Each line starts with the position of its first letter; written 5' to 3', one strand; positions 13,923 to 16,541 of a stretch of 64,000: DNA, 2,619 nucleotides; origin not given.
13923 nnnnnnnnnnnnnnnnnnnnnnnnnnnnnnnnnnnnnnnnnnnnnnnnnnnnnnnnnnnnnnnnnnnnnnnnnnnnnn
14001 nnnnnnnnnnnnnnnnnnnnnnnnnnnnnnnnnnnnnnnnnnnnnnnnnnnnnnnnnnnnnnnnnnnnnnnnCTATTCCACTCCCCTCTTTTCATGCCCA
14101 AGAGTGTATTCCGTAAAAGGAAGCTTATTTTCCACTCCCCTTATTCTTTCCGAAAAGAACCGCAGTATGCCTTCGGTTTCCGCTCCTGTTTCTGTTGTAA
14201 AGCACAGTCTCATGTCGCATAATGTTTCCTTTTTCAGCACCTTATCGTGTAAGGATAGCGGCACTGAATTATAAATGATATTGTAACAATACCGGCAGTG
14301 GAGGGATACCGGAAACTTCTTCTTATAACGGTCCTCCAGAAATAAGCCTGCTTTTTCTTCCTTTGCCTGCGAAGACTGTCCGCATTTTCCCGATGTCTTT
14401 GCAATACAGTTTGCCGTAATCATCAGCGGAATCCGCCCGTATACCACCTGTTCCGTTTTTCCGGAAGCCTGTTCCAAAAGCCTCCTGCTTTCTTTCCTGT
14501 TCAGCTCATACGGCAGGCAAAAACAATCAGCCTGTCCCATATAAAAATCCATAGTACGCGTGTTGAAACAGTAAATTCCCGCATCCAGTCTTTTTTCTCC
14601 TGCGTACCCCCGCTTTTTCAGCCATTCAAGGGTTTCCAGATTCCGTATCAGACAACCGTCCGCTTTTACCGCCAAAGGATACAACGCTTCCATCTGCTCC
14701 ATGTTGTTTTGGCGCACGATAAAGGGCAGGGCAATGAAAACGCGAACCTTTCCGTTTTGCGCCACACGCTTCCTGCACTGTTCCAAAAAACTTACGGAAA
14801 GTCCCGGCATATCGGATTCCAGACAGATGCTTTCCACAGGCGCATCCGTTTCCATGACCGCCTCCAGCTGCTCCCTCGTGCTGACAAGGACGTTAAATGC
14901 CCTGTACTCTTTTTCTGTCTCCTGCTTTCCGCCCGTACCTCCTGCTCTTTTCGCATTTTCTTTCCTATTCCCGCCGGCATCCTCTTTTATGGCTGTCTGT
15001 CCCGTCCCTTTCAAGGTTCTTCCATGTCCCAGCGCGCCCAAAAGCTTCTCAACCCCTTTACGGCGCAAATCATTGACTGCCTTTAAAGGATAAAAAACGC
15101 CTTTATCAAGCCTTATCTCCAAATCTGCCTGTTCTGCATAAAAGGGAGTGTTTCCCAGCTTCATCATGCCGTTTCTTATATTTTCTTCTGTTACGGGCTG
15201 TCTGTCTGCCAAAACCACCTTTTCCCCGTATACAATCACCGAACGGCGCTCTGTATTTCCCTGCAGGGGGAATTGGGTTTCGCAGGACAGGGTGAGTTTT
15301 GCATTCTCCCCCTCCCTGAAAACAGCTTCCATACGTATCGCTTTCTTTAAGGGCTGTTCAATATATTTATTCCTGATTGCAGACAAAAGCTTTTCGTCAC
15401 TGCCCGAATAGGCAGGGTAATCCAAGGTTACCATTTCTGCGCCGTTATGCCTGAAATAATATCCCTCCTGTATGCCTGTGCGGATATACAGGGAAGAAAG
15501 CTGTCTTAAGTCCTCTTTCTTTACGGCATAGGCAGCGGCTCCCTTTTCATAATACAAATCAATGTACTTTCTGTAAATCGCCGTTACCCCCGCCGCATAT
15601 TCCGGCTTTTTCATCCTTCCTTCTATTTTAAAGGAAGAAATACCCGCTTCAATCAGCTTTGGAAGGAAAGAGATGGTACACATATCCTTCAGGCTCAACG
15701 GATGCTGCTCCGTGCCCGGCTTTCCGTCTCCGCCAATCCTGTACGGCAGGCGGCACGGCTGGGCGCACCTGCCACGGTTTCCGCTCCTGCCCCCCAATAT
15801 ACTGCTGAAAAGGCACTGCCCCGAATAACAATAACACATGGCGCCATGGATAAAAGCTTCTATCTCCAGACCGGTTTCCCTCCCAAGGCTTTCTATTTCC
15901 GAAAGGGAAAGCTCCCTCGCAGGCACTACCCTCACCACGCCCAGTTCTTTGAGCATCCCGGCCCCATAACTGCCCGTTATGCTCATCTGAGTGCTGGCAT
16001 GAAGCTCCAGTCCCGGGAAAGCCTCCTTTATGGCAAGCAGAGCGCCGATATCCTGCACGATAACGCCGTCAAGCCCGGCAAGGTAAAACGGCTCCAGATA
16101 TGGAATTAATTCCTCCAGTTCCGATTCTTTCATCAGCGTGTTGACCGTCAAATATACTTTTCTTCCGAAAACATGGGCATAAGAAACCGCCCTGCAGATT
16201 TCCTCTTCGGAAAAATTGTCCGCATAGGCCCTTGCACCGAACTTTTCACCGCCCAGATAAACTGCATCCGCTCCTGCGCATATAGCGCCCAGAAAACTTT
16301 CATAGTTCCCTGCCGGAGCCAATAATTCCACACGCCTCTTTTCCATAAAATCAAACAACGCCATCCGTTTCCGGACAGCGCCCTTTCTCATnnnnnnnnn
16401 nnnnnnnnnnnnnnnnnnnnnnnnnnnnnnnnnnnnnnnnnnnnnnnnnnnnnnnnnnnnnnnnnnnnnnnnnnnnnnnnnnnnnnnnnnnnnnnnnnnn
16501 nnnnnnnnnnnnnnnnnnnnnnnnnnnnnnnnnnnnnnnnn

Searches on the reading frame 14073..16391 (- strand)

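Call 23: search_protein_families(library=pfam, proteins=[window:14073-16391:-])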
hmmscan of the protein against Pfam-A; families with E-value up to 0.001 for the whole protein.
window:14073-16391:- (772 aa): 2 families
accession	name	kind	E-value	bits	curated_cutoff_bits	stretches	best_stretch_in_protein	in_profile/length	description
PF01136.24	Peptidase_U32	-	3e-83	279.1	22.4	1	92-316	1-231/233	Peptidase family U32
PF12392.13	DUF3656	-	3.8e-21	76.3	22.1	1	330-452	4-106/109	Collagenase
